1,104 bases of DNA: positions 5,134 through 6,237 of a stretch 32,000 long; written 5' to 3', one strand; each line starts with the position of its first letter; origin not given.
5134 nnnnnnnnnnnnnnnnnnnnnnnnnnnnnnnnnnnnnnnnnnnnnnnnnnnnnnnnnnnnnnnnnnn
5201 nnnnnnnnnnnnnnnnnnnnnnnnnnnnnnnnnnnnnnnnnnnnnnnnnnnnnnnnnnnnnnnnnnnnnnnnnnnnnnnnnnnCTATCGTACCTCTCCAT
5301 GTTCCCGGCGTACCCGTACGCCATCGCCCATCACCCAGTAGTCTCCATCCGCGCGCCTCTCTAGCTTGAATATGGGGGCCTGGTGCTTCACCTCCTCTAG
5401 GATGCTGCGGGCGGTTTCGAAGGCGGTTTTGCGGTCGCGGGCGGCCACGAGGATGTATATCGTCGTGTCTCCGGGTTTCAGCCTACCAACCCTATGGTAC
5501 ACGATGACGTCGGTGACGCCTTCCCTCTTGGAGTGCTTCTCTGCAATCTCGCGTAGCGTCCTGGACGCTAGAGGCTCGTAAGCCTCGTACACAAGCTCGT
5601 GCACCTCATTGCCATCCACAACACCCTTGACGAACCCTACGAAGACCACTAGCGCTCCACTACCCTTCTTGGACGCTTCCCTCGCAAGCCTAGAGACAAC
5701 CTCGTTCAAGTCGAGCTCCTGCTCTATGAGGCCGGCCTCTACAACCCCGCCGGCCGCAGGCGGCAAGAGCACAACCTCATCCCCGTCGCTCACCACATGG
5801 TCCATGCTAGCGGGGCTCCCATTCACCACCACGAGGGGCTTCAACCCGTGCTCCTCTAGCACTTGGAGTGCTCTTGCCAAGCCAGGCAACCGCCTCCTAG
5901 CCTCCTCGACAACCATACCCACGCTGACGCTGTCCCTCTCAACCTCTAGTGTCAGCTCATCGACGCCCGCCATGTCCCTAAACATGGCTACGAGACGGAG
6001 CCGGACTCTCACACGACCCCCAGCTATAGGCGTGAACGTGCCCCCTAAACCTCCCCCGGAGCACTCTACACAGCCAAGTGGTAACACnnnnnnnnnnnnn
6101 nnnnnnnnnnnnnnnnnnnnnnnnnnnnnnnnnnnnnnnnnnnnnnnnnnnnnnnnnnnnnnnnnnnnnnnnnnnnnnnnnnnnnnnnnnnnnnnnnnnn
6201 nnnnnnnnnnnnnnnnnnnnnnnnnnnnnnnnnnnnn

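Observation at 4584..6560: JAMM protease - MoaD~MoaE fusion - E1-like enzyme cassette (ubiquitin-like / sulfur-carrier system)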

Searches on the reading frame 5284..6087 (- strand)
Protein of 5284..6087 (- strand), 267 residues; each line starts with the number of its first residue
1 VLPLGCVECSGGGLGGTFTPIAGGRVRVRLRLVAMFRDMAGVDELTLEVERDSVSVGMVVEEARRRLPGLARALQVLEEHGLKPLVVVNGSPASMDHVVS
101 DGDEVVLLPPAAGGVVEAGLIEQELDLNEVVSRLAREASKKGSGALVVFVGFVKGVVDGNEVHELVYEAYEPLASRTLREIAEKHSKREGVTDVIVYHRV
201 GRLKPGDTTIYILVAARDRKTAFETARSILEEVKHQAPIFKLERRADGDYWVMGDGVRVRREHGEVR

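Call 3: search_protein_families(library=pfam, proteins=[window:5284-6087:-], max_evalue=0.01)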
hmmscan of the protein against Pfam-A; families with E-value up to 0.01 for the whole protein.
window:5284-6087:- (267 aa): 3 families
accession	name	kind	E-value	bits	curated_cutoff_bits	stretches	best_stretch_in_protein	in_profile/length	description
PF02391.22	MoaE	-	3.2e-30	105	23.4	1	122-236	3-114/114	MoaE protein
PF02597.26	ThiS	-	1.7e-06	28.9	22.5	1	37-114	8-76/76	ThiS family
PF14451.12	Ub-Mut7C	-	0.0073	16.6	23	0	85-109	51-75/81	Mut7-C ubiquitin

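Call 4: search_protein_families(library=ncbifam, proteins=[window:5284-6087:-], max_evalue=0.01)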
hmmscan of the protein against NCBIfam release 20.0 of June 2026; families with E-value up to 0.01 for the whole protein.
window:5284-6087:- (267 aa): 7 families
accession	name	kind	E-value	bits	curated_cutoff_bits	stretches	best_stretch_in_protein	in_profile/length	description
NF011061.0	PRK14493.1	equivalog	1.6e-27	96.8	215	1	122-252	138-270/274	molybdopterin synthase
NF007959.0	PRK10678.1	equivalog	2.9e-21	75.6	175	1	138-253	23-138/150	molybdopterin synthase catalytic subunit MoaE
TIGR01687.1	moaD_arch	subfamily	1.1e-10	41.8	49.5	1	28-114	1-88/88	MoaD family protein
NF041918.1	SAMP1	equivalog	5.9e-08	33.1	60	1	29-114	2-91/91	ubiquitin-like small modifier protein 1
TIGR01682.1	moaD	equivalog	2.9e-07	31.2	66.15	1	28-114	1-80/80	molybdopterin converting factor subunit 1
NF008347.0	PRK11130.1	equivalog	5.7e-06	26.8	94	1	33-114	7-81/81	molybdopterin synthase sulfur carrier subunit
NF005028.0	PRK06437.1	equivalog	0.00045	20.3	85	1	85-114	38-67/67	hypothetical protein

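Call 7: find_homologous_proteins(query=window:5284-6012:-, max_evalue=0.00001)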
Query window:5284-6012:- (242 aa): 78 proteins with E <= 0.00001 among 2807 candidates.
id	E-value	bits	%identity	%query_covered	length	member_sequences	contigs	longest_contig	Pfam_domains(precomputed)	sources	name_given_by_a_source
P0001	4.1e-148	509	100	100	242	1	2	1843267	PF02597.27,PF02391.23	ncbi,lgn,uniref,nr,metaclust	ncbi:molybdopterin biosynthesis MoaE protein [Pyrolobus fumarii 1A]|uniref:Molybdopterin biosynthesi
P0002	6.6e-90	319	65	100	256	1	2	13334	PF02597.27,PF02391.23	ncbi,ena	-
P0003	2.1e-87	310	60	100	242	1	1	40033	PF02597.27,PF02391.23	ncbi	-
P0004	5.8e-87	309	62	96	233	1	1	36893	PF02597.27,PF02391.23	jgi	jgi:molybdopterin synthase catalytic subunit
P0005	6.9e-84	299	59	98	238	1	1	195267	PF02597.27,PF02391.23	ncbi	-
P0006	4.1e-73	264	59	97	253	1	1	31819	PF02391.23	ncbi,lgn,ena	-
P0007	4.4e-72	260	56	100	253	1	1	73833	PF02391.23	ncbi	-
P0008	1.3e-58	216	45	98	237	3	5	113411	PF02597.27,PF02391.23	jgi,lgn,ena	-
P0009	1.2e-57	213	47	98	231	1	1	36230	PF02597.27,PF02391.23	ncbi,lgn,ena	-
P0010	6.6e-57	211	44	98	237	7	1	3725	PF02597.27,PF02391.23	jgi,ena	-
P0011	1.9e-56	209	53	98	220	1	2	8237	PF02597.27,PF02391.23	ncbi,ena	-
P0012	1.2e-55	207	66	59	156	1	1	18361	PF02391.23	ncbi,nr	ncbi:MAG: molybdenum cofactor biosynthesis protein MoaE [Desulfurococcales archaeon]|nr:molybdenum c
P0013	3.6e-55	205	52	98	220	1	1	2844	PF02597.27,PF02391.23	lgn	-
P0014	2.4e-53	199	43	98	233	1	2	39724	PF02597.27,PF02391.23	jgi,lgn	jgi:molybdopterin synthase catalytic subunit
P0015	3.9e-53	198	63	60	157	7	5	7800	PF02391.23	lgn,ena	-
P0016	1.1e-52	197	63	60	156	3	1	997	PF02391.23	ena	-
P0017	2.1e-50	189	44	98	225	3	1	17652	PF02597.27,PF02391.23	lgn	-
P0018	4.6e-50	188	43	98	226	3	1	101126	PF02597.27,PF02391.23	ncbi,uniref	ncbi:MAG: MoaD family protein [Thermoproteus sp. AZ2]|uniref:MoaD family protein n=1 Tax=Thermoprote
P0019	8.7e-50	187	44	98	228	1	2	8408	PF02597.27,PF02391.23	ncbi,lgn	ncbi:MAG: MoaD family protein [Pyrobaculum sp.]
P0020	2.1e-49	186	47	98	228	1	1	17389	PF02597.27,PF02391.23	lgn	-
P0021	3.8e-49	185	61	59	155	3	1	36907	PF02391.23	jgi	-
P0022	9.0e-49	184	44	98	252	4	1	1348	PF02597.27,PF02391.23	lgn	-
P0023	1.2e-48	184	43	98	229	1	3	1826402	PF02597.27,PF02391.23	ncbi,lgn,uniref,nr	ncbi:molybdopterin synthase subunit MoaD / molybdopterin synthase subunit MoaE [Pyrobaculum islandic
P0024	2.1e-48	183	44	98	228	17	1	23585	PF02597.27,PF02391.23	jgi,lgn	-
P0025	2.3e-48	183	41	98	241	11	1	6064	PF02597.27,PF02391.23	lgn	-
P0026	4.3e-48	182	60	59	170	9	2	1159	PF02391.23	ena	-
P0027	1.4e-47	180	42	95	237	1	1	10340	PF02597.27,PF02391.23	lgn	-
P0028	1.9e-47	180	42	97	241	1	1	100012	PF02391.23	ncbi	-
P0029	4.9e-47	178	43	98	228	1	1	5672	PF02597.27,PF02391.23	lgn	-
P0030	4.3e-46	175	58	61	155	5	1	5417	PF02391.23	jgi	-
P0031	4.7e-46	175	53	61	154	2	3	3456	PF02391.23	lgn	-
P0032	3.5e-45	172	57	61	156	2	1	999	PF02391.23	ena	-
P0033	5.2e-45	172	54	61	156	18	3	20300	PF02391.23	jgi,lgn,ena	-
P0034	6.5e-45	171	54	69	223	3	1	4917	PF02391.23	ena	-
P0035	1.4e-44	170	54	61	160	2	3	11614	PF02391.23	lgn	-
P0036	4.7e-44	169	58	60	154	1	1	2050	PF02391.23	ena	-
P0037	5.9e-44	168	47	74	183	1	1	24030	PF02391.23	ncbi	-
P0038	1.9e-43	167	54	64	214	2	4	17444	PF02391.23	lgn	-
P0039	3.4e-43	166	48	80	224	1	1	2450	PF02391.23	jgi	jgi:molybdopterin synthase catalytic subunit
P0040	3.5e-43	166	56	61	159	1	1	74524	PF02391.23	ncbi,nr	ncbi:MAG: molybdenum cofactor biosynthesis protein MoaE [Desulfurococcaceae archaeon]|nr:molybdenum 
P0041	1.4e-42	164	56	60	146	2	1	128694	PF02391.23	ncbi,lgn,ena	-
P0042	5.1e-42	162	56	60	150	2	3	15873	PF02391.23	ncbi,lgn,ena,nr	ncbi:MAG: molybdenum cofactor biosynthesis protein MoaE [Thermoprotei archaeon]|nr:MAG: molybdenum c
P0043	5.7e-42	162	49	70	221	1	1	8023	PF02391.23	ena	-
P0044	6.0e-42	162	49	75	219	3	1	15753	PF02391.23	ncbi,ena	-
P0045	6.4e-42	162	56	59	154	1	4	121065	PF02391.23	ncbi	-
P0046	7.9e-42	161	56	59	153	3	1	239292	PF02391.23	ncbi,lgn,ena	-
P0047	1.7e-41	160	55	60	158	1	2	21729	PF02391.23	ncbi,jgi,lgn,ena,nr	ncbi:MAG: hypothetical protein DRN49_00570 [Thaumarchaeota archaeon]|nr:MAG: hypothetical protein DR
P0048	2.3e-41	160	52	61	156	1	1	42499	PF02391.23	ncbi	-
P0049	2.5e-41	160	46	85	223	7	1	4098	PF02391.23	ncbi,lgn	-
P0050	7.8e-41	158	55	60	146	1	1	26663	PF02391.23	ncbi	-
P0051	8.2e-41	158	49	74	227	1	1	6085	PF02391.23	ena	-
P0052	9.0e-41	158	45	73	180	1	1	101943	PF02391.23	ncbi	-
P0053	1.2e-40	158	55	60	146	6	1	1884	PF02391.23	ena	-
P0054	1.3e-39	154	53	66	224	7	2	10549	PF02391.23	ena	-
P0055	1.3e-39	154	39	97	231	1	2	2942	PF02391.23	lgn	-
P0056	1.4e-39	154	53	60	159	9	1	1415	PF02391.23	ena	-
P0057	2.8e-39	153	38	98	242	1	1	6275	PF02597.27,PF02391.23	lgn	-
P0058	6.3e-39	152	51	66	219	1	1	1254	PF02391.23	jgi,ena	-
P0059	1.3e-38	151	41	73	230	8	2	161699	PF02391.23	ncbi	ncbi:MAG: molybdenum cofactor biosynthesis protein MoaE [Desulfurococcaceae archaeon]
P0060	7.5e-38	148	36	100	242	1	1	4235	PF02597.27,PF02391.23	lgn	-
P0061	3.2e-36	143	50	58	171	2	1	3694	PF02391.23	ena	-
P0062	2.9e-34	137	49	59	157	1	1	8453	PF02391.23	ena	-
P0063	3.3e-34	136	34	97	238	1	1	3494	PF02597.27,PF02391.23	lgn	-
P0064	3.8e-34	136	36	98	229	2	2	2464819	PF02597.27,PF02391.23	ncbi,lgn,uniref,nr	ncbi:MoaD family protein [Metallosphaera javensis (ex Sakai et al. 2022)]|uniref:MoaD family protein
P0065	8.9e-33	132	34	97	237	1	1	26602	PF02597.27,PF02391.23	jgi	-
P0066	8.4e-28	116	38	70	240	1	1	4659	PF02597.27,PF02391.23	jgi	jgi:molybdopterin synthase catalytic subunit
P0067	2.1e-27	114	38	70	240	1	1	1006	PF02597.27,PF02391.23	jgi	jgi:molybdopterin synthase catalytic subunit/molybdopterin converting factor small subunit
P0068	3.4e-27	114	37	70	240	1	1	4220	PF02597.27,PF02391.23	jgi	jgi:molybdopterin synthase catalytic subunit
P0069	6.6e-27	113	37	70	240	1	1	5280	PF02597.27,PF02391.23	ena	-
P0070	1.2e-26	112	37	70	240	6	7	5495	PF02597.27,PF02391.23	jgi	jgi:molybdopterin synthase catalytic subunit/molybdopterin converting factor small subunit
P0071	1.9e-24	105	34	84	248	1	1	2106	PF02597.27,PF02391.23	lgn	-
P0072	6.1e-24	103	35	95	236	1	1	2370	PF02597.27,PF02391.23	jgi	jgi:MoaE-MoaD fusion protein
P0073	8.1e-23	99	32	95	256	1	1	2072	PF02597.27,PF02391.23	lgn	-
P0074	2.1e-22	98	35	78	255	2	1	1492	PF02597.27,PF02391.23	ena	-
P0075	2.9e-21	94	32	95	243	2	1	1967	PF02597.27,PF02391.23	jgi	jgi:molybdopterin synthase catalytic subunit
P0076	5.1e-21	93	32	95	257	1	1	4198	PF02597.27,PF02391.23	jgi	jgi:molybdopterin synthase catalytic subunit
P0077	7.6e-21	93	31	94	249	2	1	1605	PF02597.27,PF02391.23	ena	-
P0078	2.4e-20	91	34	68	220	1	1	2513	PF02597.27,PF02391.23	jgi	jgi:molybdopterin synthase catalytic subunit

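Call 15: find_related_loci(query=A2, collection=genome_contigs, flank=10000)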
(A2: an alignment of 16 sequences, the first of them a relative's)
Query A2 (242 aa) in genome_contigs; peptide patterns used: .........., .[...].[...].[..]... (x = any residue, [..] = any of these).
600 stretches matched a pattern (row limit reached: there are more); 588 encode a relative of the query (tblastn E <= 1e-3); the best 80 are kept; 80 distinct loci.
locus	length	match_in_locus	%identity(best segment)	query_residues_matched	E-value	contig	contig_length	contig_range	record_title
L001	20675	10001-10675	45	1-236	1e-58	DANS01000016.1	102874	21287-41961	MAG TPA_asm: Thermoproteus sp. UBA157 UBA157_contig_868, whole genome shotgun sequence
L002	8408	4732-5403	44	1-236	2e-56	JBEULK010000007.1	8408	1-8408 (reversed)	MAG: Pyrobaculum sp. isolate KC_015 contig7, whole genome shotgun sequence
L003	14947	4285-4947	46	1-229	3e-56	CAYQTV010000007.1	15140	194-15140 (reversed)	MAG TPA_asm: uncultured Nitrososphaerales archaeon isolate SRP141552_co1_22 genome assembly, contig: NODE_1698_length_15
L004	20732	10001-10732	45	2-237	4e-55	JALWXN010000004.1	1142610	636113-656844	MAG: Nitrososphaeria archaeon isolate T2_maxbin2_scaf2bin.399 T2_NODE_1_length_1142610_cov_24.022772, whole genome shotg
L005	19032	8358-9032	42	1-236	1e-54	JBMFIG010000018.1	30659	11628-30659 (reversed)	MAG: Thermoproteus sp. isolate KM4324-17 NODE_18_length_30659_cov_13.795475, whole genome shotgun sequence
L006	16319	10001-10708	43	8-236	6e-54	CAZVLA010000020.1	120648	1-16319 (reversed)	MAG TPA_asm: uncultured Desulfurococcaceae archaeon isolate binchicken_co219_376 genome assembly, contig: k141_1082597,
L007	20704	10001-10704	55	1-238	2e-55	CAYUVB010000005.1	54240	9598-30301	MAG TPA_asm: uncultured Desulfurococcales archaeon isolate binchicken_co6_386 genome assembly, contig: NODE_319_length_5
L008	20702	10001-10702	41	1-235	4e-48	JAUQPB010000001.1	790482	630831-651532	MAG: Thermoproteota archaeon isolate DRTY-1.bins.6.201808 NODE_2_length_790482_cov_129.695649, whole genome shotgun sequ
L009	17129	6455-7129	44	1-236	5e-48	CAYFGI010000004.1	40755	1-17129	MAG TPA_asm: uncultured Thermoproteaceae archaeon isolate DRP004690_co1_28 genome assembly, contig: NODE_38_length_40755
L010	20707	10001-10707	56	3-236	5e-47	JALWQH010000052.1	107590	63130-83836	MAG: Desulfurococcales archaeon isolate M2_metabat1_scaf2bin.040 M2_NODE_89_length_107590_cov_9.197203, whole genome sho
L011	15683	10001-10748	51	1-239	4e-49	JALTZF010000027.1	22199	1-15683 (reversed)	MAG: Pyrodictiaceae archaeon isolate S141_metabat2_scaf2bin.116 S141_NODE_1756_length_22199_cov_2.259152, whole genome s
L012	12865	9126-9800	42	1-236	4e-43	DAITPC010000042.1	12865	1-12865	MAG TPA_asm: Pyrobaculum sp. isolate CTOTU25734 NODE_260_length_12865_cov_166.512646, whole genome shotgun sequence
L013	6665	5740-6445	50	1-242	3e-44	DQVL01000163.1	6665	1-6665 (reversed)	MAG TPA_asm: Thermoprotei archaeon isolate SZUA-1514 k95_416600, whole genome shotgun sequence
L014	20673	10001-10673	51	5-230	3e-40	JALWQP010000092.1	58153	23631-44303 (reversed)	MAG: Desulfurococcales archaeon isolate M2_metabat1_scaf2bin.071 M2_NODE_326_length_58153_cov_2.495829, whole genome sho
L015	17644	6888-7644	48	1-237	3e-43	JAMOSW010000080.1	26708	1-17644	MAG: Pyrodictiaceae archaeon isolate 4571-419_maxbin2_scaf2bin.027 4571-419_scaffold_433_c1, whole genome shotgun sequen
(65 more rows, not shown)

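Call 19: find_encoding_contigs(protein=P0003, flank=6000, max_places=2)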
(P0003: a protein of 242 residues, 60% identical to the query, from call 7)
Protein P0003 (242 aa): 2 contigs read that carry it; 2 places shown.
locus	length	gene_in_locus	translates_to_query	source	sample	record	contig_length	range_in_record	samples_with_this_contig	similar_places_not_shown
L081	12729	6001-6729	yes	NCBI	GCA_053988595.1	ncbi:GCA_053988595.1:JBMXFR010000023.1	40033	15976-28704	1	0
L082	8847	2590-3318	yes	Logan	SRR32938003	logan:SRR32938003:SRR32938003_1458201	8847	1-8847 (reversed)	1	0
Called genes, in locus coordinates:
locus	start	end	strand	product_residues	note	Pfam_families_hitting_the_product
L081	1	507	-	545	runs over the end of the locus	PF01935:DUF87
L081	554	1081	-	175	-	PF26618:DUF8196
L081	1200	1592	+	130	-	PF00571:CBS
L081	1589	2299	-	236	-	-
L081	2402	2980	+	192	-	PF08241:Methyltransf_11, PF13649:Methyltransf_25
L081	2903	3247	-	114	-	PF01035:DNA_binding_1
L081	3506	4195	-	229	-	PF05165:GCH_III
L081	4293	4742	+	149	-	PF01877:RNA_binding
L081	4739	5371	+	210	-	PF01876:RNase_P_p30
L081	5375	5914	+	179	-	PF01900:RNase_P_Rpp14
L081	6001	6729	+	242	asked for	PF02597:ThiS (weak), PF02391:MoaE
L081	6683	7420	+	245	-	PF00899:ThiF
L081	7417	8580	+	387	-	PF22025:ThiI_fer, PF02926:THUMP, PF02568:ThiI, PF06508:QueC (faint)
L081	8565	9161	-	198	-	-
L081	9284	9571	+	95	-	-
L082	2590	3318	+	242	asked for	PF02597:ThiS (weak), PF02391:MoaE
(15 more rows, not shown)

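Call 20: find_encoding_contigs(protein=P0005, flank=6000, max_places=2)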
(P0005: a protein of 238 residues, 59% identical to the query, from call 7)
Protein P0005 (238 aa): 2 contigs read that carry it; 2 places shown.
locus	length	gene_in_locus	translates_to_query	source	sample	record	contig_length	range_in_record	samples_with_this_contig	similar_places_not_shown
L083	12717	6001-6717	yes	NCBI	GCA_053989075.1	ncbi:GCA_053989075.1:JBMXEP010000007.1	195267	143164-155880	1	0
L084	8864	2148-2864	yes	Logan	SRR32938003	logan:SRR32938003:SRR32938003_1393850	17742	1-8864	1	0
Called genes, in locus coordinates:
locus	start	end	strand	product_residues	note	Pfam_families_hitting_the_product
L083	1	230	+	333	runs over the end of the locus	PF01717:Meth_synt_2, PF08267:Meth_synt_1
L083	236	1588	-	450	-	PF01134:GIDA (faint), PF01266:DAO (faint), PF01494:FAD_binding_3 (faint), PF01593:Amino_oxidase (faint), PF07992:Pyr_redox_2, PF13450:NAD_binding_8 (weak), PF00070:Pyr_redox, PF02852:Pyr_redox_dim, +2 more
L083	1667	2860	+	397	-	PF02005:TRM, PF02475:TRM5-TYW2_MTfase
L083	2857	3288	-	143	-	PF04182:B-block_TFIIIC (weak)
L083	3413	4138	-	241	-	PF01411:tRNA-synt_2c, PF07973:tRNA_SAD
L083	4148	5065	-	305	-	PF00753:Lactamase_B, PF12706:Lactamase_B_2 (weak)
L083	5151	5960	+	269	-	PF01887:SAM_HAT_N, PF20257:SAM_HAT_C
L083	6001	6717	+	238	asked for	PF02597:ThiS, PF02391:MoaE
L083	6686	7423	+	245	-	PF00899:ThiF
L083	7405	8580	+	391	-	PF22025:ThiI_fer, PF02926:THUMP, PF02568:ThiI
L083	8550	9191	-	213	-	-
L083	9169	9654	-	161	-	PF03551:PadR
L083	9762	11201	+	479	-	PF00224:PK, PF03328:HpcH_HpaI (faint), PF02887:PK_C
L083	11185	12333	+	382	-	PF07690:MFS_1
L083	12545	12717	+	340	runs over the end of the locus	PF06626:DUF1152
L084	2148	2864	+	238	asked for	PF02597:ThiS, PF02391:MoaE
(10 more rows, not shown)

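Call 21: find_encoding_contigs(protein=P0007, flank=6000, max_places=2)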
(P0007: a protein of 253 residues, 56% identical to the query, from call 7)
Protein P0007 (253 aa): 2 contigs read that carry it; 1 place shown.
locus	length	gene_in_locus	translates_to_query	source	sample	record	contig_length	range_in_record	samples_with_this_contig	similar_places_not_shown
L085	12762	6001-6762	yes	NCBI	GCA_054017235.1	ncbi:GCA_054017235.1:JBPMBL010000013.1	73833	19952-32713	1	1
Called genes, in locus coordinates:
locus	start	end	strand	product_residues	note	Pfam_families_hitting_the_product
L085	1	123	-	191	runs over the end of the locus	PF03876:SHS2_Rpb7-N, PF00575:S1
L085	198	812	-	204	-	PF01380:SIS, PF13580:SIS_2 (weak)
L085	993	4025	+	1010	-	PF00133:tRNA-synt_1, PF09334:tRNA-synt_1g, PF13603:tRNA-synt_1_2, PF01406:tRNA-synt_1e (weak), PF09334:tRNA-synt_1g, PF08264:Anticodon_1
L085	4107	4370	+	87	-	-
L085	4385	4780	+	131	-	-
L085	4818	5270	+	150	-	-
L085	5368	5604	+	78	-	-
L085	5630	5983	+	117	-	-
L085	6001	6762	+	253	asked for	PF02391:MoaE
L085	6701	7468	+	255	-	PF00899:ThiF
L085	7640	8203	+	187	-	-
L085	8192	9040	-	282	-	PF00288:GHMP_kinases_N (weak)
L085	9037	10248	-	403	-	PF02441:Flavoprotein, PF04127:DFP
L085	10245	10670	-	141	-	-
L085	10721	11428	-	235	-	PF00753:Lactamase_B (weak), PF13483:Lactamase_B_3, PF12706:Lactamase_B_2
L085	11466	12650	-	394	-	PF19289:PmbA_TldD_3rd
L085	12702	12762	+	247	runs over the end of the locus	-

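Call 28: find_encoding_contigs(protein=P0002, flank=6000, max_places=2)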
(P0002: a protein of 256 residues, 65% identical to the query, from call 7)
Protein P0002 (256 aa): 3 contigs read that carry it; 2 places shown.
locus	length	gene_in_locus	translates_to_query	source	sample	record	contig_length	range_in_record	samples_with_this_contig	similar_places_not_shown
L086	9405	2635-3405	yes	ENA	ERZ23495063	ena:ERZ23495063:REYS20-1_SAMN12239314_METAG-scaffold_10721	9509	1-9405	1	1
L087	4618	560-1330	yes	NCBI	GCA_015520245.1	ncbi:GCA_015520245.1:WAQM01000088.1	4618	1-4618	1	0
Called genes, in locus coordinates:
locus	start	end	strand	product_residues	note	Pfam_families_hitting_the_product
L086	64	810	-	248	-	PF05165:GCH_III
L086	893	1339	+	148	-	PF01877:RNA_binding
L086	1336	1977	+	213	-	PF01876:RNase_P_p30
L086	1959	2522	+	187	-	PF01900:RNase_P_Rpp14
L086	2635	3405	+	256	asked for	PF02597:ThiS, PF02391:MoaE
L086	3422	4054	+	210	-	PF00899:ThiF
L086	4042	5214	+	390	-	PF22025:ThiI_fer, PF02926:THUMP, PF02568:ThiI, PF06508:QueC (faint)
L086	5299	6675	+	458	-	PF00390:malic, PF03949:Malic_M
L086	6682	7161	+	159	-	PF13420:Acetyltransf_4, PF13527:Acetyltransf_9, PF00583:Acetyltransf_1, PF13673:Acetyltransf_10, PF13508:Acetyltransf_7, PF08445:FR47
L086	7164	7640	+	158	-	PF13302:Acetyltransf_3, PF13527:Acetyltransf_9, PF13673:Acetyltransf_10, PF00583:Acetyltransf_1, PF13508:Acetyltransf_7, PF08445:FR47, PF13880:Acetyltransf_13 (faint)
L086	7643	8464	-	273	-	PF00248:Aldo_ket_red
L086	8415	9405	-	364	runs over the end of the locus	?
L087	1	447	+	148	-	?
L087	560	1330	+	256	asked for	PF02597:ThiS, PF02391:MoaE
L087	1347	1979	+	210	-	PF00899:ThiF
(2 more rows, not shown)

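Call 29: find_encoding_contigs(protein=P0006, flank=6000, max_places=2)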
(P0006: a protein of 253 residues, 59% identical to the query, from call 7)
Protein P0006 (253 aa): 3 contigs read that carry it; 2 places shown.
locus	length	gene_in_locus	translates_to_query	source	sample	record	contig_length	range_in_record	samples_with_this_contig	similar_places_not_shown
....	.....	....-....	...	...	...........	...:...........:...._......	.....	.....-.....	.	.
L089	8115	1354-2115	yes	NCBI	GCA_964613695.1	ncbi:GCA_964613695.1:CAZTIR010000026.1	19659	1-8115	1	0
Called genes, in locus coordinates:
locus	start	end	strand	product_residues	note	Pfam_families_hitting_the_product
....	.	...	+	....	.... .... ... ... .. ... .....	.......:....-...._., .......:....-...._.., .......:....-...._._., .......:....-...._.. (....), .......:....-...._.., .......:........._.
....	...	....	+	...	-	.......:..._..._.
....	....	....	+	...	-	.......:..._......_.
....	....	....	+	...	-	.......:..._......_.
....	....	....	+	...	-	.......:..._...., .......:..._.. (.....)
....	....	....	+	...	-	-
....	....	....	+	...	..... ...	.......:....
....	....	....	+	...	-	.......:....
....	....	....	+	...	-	-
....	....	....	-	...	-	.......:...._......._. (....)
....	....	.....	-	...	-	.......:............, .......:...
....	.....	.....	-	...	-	-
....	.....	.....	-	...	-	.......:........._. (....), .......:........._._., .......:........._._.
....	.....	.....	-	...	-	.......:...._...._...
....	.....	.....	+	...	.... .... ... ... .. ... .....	-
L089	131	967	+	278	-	PF00005:ABC_tran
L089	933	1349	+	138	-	-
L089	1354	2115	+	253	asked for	PF02391:MoaE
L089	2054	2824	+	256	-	PF00899:ThiF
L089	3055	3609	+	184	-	-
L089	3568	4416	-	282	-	PF00288:GHMP_kinases_N (weak)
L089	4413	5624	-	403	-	PF02441:Flavoprotein, PF04127:DFP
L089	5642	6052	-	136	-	-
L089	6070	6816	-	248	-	PF00753:Lactamase_B (weak), PF13483:Lactamase_B_3, PF12706:Lactamase_B_2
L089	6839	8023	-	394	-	PF19289:PmbA_TldD_3rd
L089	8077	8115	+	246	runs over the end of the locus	-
